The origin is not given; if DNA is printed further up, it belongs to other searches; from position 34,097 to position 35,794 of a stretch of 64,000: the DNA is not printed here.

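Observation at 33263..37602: Coupled GT-C-like membrane protein / cytochrome P450 / lipoyl-less acyltransferase operon: candidate new lipid-tailoring pathway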

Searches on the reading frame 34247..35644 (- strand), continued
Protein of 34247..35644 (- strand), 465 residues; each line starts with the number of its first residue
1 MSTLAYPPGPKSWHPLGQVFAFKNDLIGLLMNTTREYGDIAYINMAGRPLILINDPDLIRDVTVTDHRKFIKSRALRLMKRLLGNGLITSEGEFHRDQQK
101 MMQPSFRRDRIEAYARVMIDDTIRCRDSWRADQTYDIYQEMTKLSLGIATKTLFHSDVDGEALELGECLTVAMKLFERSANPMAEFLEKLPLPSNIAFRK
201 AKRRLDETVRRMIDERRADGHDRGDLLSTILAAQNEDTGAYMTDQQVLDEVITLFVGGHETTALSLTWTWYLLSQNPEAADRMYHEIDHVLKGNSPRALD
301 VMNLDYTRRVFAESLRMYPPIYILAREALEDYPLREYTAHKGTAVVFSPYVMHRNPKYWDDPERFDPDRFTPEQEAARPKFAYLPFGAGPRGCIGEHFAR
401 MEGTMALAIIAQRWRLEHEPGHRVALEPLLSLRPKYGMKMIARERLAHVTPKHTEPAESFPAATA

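Call 45: find_encoding_contigs(protein=P0150, flank=8000, max_places=2)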
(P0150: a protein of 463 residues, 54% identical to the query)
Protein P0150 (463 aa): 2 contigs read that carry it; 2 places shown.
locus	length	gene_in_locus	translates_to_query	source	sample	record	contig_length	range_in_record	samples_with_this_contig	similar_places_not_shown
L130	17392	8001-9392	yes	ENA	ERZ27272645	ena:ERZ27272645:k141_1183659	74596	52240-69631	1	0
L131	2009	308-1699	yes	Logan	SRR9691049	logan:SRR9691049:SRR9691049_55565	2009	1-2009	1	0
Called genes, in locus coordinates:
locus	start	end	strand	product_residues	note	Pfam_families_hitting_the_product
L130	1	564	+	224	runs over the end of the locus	PF13490:zf-HC2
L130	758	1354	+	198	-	PF13349:DUF4097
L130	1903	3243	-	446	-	PF01979:Amidohydro_1, PF07969:Amidohydro_3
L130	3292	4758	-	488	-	PF01979:Amidohydro_1, PF07969:Amidohydro_3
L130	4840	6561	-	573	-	PF01979:Amidohydro_1, PF07969:Amidohydro_3 (weak)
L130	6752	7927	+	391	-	PF12832:MFS_1_like (faint), PF07690:MFS_1, PF05977:MFS_3, PF07690:MFS_1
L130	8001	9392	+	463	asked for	PF00067:p450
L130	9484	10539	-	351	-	PF02881:SRP54_N, PF00448:SRP54, PF13401:AAA_22 (weak), PF13604:AAA_30 (weak)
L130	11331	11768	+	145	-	PF13828:DUF4190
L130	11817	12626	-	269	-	PF01209:Ubie_methyltran, PF13489:Methyltransf_23, PF08241:Methyltransf_11, PF08242:Methyltransf_12, PF13649:Methyltransf_25, PF13847:Methyltransf_31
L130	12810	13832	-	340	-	PF00595:PDZ, PF13180:PDZ_2, PF14685:PDZ_Tricorn (faint), PF17820:PDZ_6, PF00595:PDZ, PF13180:PDZ_2, PF17820:PDZ_6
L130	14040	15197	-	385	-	PF04820:Trp_halogenase (faint)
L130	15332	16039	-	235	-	PF01209:Ubie_methyltran, PF13847:Methyltransf_31 (weak), PF08241:Methyltransf_11, PF08242:Methyltransf_12 (weak), PF13649:Methyltransf_25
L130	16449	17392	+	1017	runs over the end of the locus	PF13424:TPR_12, PF17874:TPR_MalT, PF13424:TPR_12, PF14938:SNAP (weak), PF00158:Sigma54_activat, PF14532:Sigma54_activ_2, PF25601:AAA_lid_14, PF02954:HTH_8, +8 more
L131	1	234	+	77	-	?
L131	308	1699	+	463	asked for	PF00067:p450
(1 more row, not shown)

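Call 46: search_protein_families(library=pfam, proteins=[L128:1-1839:+], max_evalue=0.001)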
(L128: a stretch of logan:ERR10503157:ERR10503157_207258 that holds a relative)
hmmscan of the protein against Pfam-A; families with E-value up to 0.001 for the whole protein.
L128:1-1839:+ (612 aa): 0 families
